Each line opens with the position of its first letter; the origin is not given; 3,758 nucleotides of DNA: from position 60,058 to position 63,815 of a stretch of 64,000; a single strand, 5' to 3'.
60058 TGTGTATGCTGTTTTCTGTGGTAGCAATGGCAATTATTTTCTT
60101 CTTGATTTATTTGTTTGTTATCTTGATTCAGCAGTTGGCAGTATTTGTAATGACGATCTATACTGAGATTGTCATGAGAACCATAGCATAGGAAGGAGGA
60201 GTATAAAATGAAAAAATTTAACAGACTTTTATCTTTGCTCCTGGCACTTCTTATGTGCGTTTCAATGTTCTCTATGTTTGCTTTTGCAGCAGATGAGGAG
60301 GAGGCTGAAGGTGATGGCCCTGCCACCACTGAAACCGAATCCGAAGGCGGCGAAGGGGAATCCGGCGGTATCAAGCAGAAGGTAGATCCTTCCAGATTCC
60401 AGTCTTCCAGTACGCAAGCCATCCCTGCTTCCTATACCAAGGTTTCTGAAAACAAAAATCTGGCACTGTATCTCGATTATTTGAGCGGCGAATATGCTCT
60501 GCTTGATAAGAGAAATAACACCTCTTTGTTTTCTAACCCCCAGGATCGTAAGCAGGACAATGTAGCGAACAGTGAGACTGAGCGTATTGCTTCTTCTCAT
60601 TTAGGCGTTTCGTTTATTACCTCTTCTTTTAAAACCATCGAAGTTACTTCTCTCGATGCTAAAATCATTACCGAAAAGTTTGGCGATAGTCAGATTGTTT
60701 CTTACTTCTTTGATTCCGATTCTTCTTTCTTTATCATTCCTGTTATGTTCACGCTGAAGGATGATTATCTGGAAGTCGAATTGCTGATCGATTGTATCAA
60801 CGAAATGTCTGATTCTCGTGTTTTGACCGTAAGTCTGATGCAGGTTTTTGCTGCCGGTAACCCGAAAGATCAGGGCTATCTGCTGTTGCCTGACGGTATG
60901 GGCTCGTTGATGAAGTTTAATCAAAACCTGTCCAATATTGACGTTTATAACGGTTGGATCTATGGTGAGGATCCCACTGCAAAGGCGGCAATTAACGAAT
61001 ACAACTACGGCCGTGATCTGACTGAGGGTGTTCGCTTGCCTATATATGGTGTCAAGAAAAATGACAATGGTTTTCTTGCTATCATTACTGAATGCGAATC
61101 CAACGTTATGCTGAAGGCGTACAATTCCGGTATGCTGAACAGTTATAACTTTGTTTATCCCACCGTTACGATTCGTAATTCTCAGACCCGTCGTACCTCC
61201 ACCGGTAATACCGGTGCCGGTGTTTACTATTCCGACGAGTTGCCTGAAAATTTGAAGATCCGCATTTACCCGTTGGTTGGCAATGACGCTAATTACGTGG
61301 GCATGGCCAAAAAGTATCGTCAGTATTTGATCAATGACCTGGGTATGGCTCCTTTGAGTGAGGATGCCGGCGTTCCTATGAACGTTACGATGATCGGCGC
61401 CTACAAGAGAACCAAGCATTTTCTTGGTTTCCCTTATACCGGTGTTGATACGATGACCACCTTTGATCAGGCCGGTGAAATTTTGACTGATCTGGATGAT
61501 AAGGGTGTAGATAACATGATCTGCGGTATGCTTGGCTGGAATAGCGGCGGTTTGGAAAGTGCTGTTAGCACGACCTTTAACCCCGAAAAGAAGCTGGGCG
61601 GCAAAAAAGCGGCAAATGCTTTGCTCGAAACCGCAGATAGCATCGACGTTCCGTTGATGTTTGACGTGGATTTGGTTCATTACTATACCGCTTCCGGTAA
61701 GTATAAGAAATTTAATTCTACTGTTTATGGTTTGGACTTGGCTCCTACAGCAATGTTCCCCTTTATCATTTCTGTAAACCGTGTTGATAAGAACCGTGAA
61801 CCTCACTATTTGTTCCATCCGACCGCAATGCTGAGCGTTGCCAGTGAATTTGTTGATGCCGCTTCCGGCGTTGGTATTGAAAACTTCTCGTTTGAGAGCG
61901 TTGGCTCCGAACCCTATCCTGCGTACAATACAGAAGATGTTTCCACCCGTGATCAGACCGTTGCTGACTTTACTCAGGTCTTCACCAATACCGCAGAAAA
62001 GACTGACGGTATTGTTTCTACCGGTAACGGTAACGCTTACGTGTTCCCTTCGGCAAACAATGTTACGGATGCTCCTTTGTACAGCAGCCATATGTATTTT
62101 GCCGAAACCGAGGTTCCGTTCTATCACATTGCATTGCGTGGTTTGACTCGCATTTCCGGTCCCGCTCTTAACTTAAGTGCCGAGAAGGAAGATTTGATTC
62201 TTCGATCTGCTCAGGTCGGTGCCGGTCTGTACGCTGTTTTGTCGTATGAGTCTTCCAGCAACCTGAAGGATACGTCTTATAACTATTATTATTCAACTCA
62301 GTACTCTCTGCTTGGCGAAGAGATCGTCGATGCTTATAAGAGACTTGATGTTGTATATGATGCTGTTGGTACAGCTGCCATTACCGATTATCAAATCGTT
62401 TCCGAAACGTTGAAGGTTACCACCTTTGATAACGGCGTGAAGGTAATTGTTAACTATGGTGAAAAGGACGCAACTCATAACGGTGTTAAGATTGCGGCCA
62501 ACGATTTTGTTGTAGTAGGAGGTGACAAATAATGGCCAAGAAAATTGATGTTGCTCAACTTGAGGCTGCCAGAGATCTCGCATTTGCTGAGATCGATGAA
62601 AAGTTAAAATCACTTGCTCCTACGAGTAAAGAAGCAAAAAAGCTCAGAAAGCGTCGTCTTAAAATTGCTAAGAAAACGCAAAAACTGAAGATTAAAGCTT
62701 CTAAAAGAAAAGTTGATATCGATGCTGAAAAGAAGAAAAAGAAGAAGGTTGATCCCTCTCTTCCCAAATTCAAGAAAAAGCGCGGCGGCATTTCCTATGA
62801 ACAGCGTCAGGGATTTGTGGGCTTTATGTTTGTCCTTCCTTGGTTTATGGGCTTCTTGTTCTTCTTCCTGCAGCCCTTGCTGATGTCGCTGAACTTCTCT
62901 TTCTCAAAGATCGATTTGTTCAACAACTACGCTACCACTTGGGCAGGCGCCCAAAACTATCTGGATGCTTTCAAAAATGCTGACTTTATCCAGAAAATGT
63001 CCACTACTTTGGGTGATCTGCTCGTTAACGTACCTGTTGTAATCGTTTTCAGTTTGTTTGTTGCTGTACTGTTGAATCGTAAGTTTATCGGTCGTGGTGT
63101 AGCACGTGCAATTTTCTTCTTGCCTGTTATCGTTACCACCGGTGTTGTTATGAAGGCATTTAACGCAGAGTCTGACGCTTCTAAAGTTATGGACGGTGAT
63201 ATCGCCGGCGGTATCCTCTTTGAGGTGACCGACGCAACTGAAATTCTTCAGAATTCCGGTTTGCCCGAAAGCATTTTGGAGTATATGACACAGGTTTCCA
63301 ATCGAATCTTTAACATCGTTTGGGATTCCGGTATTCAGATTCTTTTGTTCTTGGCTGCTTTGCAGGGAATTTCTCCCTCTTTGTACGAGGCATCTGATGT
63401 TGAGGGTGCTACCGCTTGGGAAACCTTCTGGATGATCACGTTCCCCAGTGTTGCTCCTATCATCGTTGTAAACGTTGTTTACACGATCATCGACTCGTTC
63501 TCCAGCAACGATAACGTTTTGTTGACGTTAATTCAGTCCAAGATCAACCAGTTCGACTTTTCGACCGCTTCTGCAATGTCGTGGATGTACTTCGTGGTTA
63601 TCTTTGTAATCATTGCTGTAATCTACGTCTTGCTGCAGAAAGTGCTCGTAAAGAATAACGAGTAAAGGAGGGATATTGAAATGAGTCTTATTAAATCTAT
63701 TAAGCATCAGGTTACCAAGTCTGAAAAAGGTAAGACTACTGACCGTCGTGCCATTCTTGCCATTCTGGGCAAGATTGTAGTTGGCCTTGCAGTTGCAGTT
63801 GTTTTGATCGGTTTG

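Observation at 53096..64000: Tight operon of at least 8 genes: giant CBM-tandem binding protein, two ABC permease pairs, NHL/TPR propeller, Yip1 membrane protein and a DUF5696-like secreted protein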

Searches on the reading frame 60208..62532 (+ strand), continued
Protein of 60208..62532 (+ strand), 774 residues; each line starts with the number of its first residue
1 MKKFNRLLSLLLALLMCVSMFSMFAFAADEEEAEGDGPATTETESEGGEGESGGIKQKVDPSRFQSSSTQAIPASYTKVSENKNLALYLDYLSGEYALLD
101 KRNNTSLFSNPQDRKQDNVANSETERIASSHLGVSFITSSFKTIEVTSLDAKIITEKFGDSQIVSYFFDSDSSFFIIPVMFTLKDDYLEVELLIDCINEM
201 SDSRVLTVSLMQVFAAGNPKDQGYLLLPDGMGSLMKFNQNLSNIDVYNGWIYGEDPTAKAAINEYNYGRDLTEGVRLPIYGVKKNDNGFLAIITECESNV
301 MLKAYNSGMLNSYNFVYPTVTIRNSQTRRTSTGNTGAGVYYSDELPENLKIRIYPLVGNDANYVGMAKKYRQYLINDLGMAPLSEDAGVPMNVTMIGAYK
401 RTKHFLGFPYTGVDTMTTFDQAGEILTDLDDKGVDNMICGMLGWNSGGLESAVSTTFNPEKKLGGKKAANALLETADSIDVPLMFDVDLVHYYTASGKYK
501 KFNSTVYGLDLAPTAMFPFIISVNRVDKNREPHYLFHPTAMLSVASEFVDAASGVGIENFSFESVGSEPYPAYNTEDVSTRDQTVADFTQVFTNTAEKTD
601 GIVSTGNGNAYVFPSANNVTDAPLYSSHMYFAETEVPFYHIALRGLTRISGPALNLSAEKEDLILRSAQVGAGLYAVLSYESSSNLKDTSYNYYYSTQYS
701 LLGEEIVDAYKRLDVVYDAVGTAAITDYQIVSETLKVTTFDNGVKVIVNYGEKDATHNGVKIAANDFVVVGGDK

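Call 84: find_encoding_contigs(protein=P0002, flank=10000, max_places=2)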
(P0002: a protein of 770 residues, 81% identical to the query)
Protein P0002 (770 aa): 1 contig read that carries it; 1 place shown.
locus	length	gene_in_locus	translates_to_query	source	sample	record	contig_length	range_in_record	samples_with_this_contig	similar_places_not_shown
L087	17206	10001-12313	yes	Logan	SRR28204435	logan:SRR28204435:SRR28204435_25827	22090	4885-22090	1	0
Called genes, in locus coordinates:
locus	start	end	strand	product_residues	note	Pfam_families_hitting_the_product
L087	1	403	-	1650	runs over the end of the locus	PF00207:A2M (faint), PF13205:Big_5, PF05688:BIg21 (faint)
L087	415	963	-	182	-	PF08281:Sigma70_r4_2 (weak)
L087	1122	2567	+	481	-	PF17767:NAPRTase_N, PF02749:QRPTase_N (weak), PF04095:NAPRTase, PF17956:NAPRTase_C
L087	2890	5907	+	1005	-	PF16990:CBM_35 (faint), PF13416:SBP_bac_8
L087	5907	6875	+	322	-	PF00528:BPD_transp_1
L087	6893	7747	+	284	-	PF00528:BPD_transp_1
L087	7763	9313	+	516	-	PF08450:SGL (faint), PF13432:TPR_16 (faint)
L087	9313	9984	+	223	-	PF04893:Yip1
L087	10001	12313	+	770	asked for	PF18952:DUF5696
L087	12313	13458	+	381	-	PF12056:DUF3537 (faint), PF00528:BPD_transp_1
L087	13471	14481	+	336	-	PF00528:BPD_transp_1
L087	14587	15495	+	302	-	PF04055:Radical_SAM (weak)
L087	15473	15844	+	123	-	-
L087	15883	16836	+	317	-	PF00056:Ldh_1_N, PF03721:UDPG_MGDP_dh_N (faint), PF02866:Ldh_1_C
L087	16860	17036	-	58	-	PF07561:DUF1540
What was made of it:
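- Checked: The gene caller also used the 1005-aa form in the 81%-identical ortholog locus L087 (call 84).
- Tried and rejected: I used the 81%-identical ortholog locus L087 instead (call 84).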

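Call 92: find_encoding_contigs(protein=P0047, flank=10000, max_places=1)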
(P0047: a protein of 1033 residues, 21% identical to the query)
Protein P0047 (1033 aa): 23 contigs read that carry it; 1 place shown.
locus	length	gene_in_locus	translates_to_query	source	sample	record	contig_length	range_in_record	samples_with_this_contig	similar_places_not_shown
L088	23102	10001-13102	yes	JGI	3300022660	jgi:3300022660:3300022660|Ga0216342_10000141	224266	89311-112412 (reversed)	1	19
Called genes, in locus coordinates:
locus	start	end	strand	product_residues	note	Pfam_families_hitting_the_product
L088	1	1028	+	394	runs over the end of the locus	PF00266:Aminotran_5, PF01053:Cys_Met_Meta_PP (faint), PF01212:Beta_elim_lyase (weak), PF01041:DegT_DnrJ_EryC1 (weak)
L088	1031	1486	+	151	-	PF01592:NifU_N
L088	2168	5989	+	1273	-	-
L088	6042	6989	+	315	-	PF00528:BPD_transp_1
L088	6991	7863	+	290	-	PF00528:BPD_transp_1 (weak)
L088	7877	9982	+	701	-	PF01436:NHL (faint), PF06739:SBBP (faint), PF07719:TPR_2 (faint), PF13432:TPR_16 (weak), PF04893:Yip1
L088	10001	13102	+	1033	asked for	PF18952:DUF5696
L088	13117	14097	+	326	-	PF00528:BPD_transp_1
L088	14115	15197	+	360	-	PF00528:BPD_transp_1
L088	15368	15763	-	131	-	PF00571:CBS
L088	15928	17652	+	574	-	PF00376:MerR (weak), PF13411:MerR_1, PF00370:FGGY_N, PF02782:FGGY_C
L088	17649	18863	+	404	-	PF00251:Glyco_hydro_32N, PF22847:Glyco_hydro_43_rel (faint)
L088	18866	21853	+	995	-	PF00404:Dockerin_1 (weak), PF00251:Glyco_hydro_32N, PF08244:Glyco_hydro_32C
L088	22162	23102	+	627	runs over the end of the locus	PF03663:Glyco_hydro_76 (faint)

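Call 93: find_encoding_contigs(protein=P0040, flank=10000, max_places=1)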
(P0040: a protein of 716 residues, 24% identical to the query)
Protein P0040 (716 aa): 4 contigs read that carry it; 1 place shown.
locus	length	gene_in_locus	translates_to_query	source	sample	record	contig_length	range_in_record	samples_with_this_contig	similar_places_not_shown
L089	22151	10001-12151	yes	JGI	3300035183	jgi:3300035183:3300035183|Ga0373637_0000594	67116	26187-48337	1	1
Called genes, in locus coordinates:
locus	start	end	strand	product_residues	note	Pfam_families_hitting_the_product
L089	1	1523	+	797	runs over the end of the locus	PF06165:GH94_b-supersand, PF17167:Glyco_hydro_94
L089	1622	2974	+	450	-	PF01547:SBP_bac_1, PF13416:SBP_bac_8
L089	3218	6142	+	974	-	PF01547:SBP_bac_1, PF13416:SBP_bac_8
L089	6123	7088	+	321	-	PF00528:BPD_transp_1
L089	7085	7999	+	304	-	PF00528:BPD_transp_1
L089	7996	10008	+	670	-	PF01436:NHL (faint), PF04893:Yip1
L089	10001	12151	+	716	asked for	PF18952:DUF5696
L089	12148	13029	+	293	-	PF00528:BPD_transp_1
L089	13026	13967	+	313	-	PF00528:BPD_transp_1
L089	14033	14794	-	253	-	PF00440:TetR_N, PF02909:TetR_C_1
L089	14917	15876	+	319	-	PF00005:ABC_tran, PF13304:AAA_21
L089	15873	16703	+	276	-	PF01061:ABC2_membrane, PF12698:ABC2_membrane_3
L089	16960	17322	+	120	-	PF00498:FHA, PF16697:Yop-YscD_cpl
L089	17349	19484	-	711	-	PF00512:HisKA, PF02518:HATPase_c, PF00072:Response_reg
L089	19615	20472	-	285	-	PF00528:BPD_transp_1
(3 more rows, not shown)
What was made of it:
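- GH32 and GH94 flank the most distant cassettes (calls 92, 93).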

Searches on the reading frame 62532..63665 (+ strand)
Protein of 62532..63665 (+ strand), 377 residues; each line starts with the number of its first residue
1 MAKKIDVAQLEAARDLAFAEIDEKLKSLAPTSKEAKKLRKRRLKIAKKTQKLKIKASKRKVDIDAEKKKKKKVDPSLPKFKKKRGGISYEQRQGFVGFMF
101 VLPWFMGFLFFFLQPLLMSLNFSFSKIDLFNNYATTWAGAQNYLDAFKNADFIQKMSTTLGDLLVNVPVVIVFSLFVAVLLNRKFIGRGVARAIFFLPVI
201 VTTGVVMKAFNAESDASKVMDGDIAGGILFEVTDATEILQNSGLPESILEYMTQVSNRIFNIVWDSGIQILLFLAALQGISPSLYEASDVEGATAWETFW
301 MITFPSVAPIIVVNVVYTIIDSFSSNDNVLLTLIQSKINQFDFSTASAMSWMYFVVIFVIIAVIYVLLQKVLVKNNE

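Call 5: search_protein_families(library=pfam, proteins=[window:62532-63665:+], max_evalue=0.01)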
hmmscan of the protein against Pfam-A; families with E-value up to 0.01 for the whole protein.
window:62532-63665:+ (377 aa): 2 families
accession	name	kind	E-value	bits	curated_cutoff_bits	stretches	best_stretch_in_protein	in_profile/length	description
PF00528.27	BPD_transp_1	-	6.1e-08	33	26.4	1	270-368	69-175/184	Binding-protein-dependent transport system inner membrane component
PF12056.13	DUF3537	-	0.00028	20.3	25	0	266-368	84-181/391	Protein of unknown function (DUF3537)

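Call 6: search_protein_families(library=ncbifam, proteins=[window:62532-63665:+], max_evalue=0.01)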
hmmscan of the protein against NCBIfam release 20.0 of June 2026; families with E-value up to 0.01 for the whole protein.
window:62532-63665:+ (377 aa): 10 families
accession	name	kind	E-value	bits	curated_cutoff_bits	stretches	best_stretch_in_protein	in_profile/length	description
NF007852.0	PRK10561.1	equivalog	5.8e-11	42.8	335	1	92-329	9-237/295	sn-glycerol-3-phosphate ABC transporter permease UgpA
TIGR02139.1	permease_CysT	equivalog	1.3e-07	31.5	246.1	1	277-368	155-259/265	sulfate ABC transporter permease subunit CysT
TIGR00969.1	3a0106s02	subfamily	4.4e-07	29.6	240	1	277-366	166-268/272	sulfate ABC transporter permease subunit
TIGR03262.1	PhnU2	equivalog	9e-06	24.6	593.25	1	269-316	148-195/546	putative 2-aminoethylphosphonate ABC transporter permease subunit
NF008232.0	PRK10999.1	equivalog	9.7e-05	21.3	392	1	270-334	391-453/520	maltose ABC transporter permease MalF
TIGR02140.1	permease_CysW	equivalog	0.0001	21.9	329.1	1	136-202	29-96/261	sulfate ABC transporter permease subunit CysW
NF043074.1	MMSYN1_0196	equivalog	0.00078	18.8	350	0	275-374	159-269/277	spermidine/putrescine ABC transporter permease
NF008231.0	PRK10998.1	equivalog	0.0016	18.1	261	1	275-341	179-243/296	maltose ABC transporter permease MalG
NF006939.0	PRK09421.1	equivalog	0.0027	17.2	262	0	276-322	115-161/230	molybdate ABC transporter permease subunit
NF008208.0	PRK10971.1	equivalog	0.0032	17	415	0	277-368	163-267/277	sulfate/thiosulfate ABC transporter permease CysT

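Call 83: find_encoding_contigs(protein=window:62532-63665:+, flank=10000, max_places=2)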
Protein window:62532-63665:+ (377 aa): no gene with exactly this product is on record in the collection.
